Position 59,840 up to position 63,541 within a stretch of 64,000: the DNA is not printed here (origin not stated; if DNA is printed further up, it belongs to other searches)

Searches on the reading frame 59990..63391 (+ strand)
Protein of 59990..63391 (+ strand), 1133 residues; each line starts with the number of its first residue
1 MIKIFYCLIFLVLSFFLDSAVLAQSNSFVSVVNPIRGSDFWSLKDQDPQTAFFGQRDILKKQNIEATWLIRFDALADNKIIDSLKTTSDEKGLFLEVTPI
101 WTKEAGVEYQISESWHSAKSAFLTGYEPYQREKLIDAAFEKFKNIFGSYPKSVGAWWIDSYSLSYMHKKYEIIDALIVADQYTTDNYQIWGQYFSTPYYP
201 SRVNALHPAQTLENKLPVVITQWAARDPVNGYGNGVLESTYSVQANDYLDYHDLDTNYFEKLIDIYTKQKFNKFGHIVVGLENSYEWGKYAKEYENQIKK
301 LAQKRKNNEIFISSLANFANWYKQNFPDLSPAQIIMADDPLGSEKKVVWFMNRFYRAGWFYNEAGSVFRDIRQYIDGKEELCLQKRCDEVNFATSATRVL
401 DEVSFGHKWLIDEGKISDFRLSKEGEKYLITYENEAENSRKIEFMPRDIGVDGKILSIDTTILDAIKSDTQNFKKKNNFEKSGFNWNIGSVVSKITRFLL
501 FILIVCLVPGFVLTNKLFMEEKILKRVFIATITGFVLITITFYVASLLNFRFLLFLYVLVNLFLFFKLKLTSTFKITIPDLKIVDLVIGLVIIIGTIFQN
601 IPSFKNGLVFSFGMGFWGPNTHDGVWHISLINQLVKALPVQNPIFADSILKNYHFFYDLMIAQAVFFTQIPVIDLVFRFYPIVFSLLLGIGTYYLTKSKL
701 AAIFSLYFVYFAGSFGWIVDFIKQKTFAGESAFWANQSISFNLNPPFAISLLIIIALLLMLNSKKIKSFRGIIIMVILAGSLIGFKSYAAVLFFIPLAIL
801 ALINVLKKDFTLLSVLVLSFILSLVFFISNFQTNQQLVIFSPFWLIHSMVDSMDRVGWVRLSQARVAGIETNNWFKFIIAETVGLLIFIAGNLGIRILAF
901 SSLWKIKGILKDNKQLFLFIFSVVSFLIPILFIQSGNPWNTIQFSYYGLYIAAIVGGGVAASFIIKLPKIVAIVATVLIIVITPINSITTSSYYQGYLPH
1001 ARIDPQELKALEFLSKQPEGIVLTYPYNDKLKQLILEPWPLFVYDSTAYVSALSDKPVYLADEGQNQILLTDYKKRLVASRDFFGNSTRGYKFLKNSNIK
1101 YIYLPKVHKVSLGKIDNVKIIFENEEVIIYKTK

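Call 3: search_protein_families(library=pfam, proteins=[window:59990-63391:+], max_evalue=1)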
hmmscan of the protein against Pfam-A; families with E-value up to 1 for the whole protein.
window:59990-63391:+ (1133 aa): 0 families

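Call 4: search_protein_families(library=ncbifam, proteins=[window:59990-63391:+], max_evalue=1)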
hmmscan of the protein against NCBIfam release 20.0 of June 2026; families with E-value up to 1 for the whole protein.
window:59990-63391:+ (1133 aa): 0 families

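Call 51: find_homologous_proteins(query=window:59990-63391:+, max_evalue=0.001)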
Query window:59990-63391:+ (1133 aa): 499 proteins with E <= 0.001 among 7087 candidates; the best 120 are listed.
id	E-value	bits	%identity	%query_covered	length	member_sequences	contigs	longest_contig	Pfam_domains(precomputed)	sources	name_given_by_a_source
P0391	0.0e+0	2539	100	100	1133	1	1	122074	-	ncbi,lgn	-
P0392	0.0e+0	2107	80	100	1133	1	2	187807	-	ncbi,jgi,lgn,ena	-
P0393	0.0e+0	1690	66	100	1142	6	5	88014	-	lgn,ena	-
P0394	0.0e+0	1646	64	100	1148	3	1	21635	-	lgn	-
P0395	0.0e+0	1633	64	98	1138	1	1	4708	-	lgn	-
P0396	0.0e+0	1631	63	98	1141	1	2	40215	-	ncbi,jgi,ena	-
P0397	0.0e+0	1628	64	98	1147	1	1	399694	-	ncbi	-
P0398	0.0e+0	1628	63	100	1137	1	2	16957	-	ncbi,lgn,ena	-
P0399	0.0e+0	1626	64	100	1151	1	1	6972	-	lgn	-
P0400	0.0e+0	1618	63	100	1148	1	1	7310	-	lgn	-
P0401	0.0e+0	1615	64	98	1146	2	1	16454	-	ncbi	-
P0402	0.0e+0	1613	63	100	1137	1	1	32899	PF12979.14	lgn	-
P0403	0.0e+0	1612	64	99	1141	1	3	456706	PF12979.14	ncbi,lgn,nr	ncbi:hypothetical protein HYS96_02260 [Candidatus Daviesbacteria bacterium]|nr:hypothetical protein 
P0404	0.0e+0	1611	62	98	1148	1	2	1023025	-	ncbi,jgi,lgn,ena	-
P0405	0.0e+0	1609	62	98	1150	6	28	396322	PF12979.14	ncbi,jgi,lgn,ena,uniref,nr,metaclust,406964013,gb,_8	ncbi:MAG: hypothetical protein ACD_32C00110G0007 [uncultured bacterium]|uniref:Glycosyltransferase R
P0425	0.0e+0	1543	60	99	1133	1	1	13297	-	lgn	-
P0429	0.0e+0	1532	60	98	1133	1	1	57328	-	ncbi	-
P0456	0.0e+0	1489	59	100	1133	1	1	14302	PF12979.14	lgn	-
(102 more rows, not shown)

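Call 65: predict_structure(alignment_id=A3)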
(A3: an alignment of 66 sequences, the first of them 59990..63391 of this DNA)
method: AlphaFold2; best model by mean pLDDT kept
length: 1133 residues; sequences in the alignment: 66
mean_pLDDT: 84.4   pTM: 0.64
mean pLDDT of the five models: 84.4, 82.6, 80.4, 79.2, 77.9
residues with pLDDT >= 90: 525; 70-90: 474; 50-70: 90; < 50: 44
segments of 3 or more residues with pLDDT < 50: 17-24, 184-189, 393-406, 469-476, 853-857
pLDDT, mean of each block of 10 residues (from residue 1): 81 58 66 86 67 91 93 91 92 93 92 73 89 96 95 91 96 88 50 80 88 92 89 72 89 92 93 92 80 94 92 95 93 92 91 90 84 70 73 42 50 86 90 87 89 77 54 50 78 94 95 85 90 96 91 93 91 67 88 94 82 74 83 86 85 89 94 92 96 91 95 80 65 70 90 95 85 94 91 94 90 94 90 76 72 51 76 87 81 87 89 92 91 75 88 94 91 92 86 77 89 94 88 77 83 91 75 84 78 89 90 78 93 89
secondary structure, 60 per line:
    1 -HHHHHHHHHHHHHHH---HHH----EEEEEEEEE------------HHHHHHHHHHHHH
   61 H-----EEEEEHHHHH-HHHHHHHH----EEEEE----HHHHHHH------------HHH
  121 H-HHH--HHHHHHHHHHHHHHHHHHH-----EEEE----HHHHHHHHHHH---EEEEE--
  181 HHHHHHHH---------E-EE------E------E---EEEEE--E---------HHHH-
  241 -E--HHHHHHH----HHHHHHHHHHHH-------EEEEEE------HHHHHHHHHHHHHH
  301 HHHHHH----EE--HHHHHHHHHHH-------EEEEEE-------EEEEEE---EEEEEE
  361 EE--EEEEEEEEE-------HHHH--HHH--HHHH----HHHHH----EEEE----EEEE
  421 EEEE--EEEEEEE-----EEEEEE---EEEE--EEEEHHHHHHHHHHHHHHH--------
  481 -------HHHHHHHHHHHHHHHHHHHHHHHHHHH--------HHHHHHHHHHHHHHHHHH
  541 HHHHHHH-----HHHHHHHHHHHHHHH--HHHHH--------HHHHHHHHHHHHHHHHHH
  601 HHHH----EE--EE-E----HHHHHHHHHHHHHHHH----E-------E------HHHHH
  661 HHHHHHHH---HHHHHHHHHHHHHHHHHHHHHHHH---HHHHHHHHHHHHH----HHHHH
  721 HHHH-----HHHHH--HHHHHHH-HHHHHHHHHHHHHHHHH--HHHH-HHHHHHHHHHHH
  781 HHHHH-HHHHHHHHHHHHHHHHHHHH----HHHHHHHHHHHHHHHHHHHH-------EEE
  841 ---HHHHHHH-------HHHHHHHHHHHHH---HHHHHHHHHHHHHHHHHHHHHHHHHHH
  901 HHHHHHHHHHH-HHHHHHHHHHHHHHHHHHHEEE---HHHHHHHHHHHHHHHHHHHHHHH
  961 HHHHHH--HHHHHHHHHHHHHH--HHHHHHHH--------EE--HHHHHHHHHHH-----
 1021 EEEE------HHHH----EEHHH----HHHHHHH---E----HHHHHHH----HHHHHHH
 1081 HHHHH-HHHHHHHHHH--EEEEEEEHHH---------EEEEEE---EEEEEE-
elements in order (helices of 4 or more, strands of 3 or more residues): H2-16 E27-35 H48-61 E67-71 H72-76 H78-85 E90-94 H99-105 H118-121 H128-146 E152-155 H160-170 E174-178 H181-188 E219-223 H236-239 H245-251 H256-267 E275-280 H287-306 H315-325 E333-338 E346-351 E355-362 E365-373 H381-384 H392-395 H400-404 E409-412 E417-424 E427-433 E439-444 E448-451 E454-457 H458-472 H488-514 H523-547 H553-567 H570-574 H583-604 H621-636 H656-668 H672-695 H699-711 H716-724 H730-734 H737-743 H745-761 H764-767 H769-785 H787-806 H811-830 E838-840 H844-850 H858-870 H874-911 H913-931 E932-934 H938-966 H969-982 H985-992 H1005-1015 E1021-1024 H1031-1034 H1048-1054 H1063-1069 H1074-1085 H1087-1096 E1099-1105 E1118-1123 E1127-1132
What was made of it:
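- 59990..63391 (+): Context: a 1133-aa protein made of a secreted deacetylase/glycoside-hydrolase-fold domain, a GT-C-fold membrane domain and a C-terminal globular domain resembling that of AglB. AF2 pLDDT 84.4 (call 65).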

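Call 80: search_solved_structures(query=A3, max_evalue=1, show_alignments=0)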
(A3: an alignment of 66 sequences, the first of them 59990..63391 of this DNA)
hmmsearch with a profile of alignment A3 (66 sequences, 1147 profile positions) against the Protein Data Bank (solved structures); distinct sequences matched with E-value up to 1: 3.
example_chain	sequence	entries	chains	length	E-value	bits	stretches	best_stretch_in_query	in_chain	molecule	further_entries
5guh_A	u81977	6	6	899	0.13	13.7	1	1066-1126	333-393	PIWI | Piwi-like protein Siwi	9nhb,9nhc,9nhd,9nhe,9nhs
7kak_C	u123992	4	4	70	0.31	12.4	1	508-552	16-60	Protein transport channel Sec61 complex, gamma subunit (Sss1)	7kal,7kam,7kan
6y2w_A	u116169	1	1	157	0.4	12.1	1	382-476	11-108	Low molecular weight phosphotyrosine protein phosphatase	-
